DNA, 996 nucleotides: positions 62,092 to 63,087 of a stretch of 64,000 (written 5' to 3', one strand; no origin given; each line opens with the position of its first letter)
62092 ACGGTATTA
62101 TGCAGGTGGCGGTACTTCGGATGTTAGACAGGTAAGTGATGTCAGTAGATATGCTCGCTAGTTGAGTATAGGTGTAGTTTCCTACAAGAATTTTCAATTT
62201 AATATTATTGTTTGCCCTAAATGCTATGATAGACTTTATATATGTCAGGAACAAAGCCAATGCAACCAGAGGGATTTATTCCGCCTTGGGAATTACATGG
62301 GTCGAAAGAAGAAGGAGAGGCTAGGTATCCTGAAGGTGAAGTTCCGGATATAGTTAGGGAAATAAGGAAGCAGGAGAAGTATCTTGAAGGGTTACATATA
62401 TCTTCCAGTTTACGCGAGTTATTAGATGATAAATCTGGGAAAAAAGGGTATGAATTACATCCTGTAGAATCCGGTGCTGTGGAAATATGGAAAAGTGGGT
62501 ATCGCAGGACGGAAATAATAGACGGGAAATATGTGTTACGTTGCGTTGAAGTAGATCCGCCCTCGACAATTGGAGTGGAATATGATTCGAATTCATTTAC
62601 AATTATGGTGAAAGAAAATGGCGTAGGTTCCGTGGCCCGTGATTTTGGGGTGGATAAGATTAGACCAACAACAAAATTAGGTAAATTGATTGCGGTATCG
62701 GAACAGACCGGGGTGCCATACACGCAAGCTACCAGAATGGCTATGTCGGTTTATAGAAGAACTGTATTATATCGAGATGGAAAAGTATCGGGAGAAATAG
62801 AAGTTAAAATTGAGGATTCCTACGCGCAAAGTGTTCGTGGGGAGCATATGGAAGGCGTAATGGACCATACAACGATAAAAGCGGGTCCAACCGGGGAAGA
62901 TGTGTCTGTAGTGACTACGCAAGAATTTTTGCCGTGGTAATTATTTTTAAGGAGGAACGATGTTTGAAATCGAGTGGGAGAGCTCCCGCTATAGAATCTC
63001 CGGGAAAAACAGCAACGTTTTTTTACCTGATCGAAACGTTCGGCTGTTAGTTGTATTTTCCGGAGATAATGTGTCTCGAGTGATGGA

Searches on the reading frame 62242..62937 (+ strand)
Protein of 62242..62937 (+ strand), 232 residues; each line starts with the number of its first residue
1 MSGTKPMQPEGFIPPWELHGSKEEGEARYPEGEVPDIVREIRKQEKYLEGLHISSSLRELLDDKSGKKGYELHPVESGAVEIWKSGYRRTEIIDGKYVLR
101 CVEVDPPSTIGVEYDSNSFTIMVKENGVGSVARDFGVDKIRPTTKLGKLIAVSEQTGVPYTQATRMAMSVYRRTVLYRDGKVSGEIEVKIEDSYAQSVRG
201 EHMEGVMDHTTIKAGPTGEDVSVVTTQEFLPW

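Call 39: search_protein_families(library=pfam, proteins=[window:62242-62937:+], max_evalue=0.0001)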
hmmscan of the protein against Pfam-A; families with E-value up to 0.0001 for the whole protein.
window:62242-62937:+ (232 aa): 0 families

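Call 76: find_encoding_contigs(protein=window:62242-62937:+, flank=10000, max_places=2)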
Protein window:62242-62937:+ (232 aa): 1 contig read that carries it; 1 place shown.
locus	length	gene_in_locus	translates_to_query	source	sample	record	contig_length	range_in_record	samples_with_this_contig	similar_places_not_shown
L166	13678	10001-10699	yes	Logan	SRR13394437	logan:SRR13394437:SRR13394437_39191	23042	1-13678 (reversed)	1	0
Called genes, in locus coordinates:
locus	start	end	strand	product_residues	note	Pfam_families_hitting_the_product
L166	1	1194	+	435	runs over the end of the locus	PF18895:T4SS_pilin (weak)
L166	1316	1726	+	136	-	PF06541:ABC_trans_CmpB (weak)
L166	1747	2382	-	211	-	PF02223:Thymidylate_kin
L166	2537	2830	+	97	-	-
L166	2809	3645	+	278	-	-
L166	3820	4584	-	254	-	-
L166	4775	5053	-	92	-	PF02001:DUF134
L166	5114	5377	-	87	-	PF17253:DUF5320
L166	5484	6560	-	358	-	PF01702:TGT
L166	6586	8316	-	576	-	PF14306:PUA_2, PF01747:ATP-sulfurylase, PF01583:APS_kinase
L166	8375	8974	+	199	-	PF00565:SNase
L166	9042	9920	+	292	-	-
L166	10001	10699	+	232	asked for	-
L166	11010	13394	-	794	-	-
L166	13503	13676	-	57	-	?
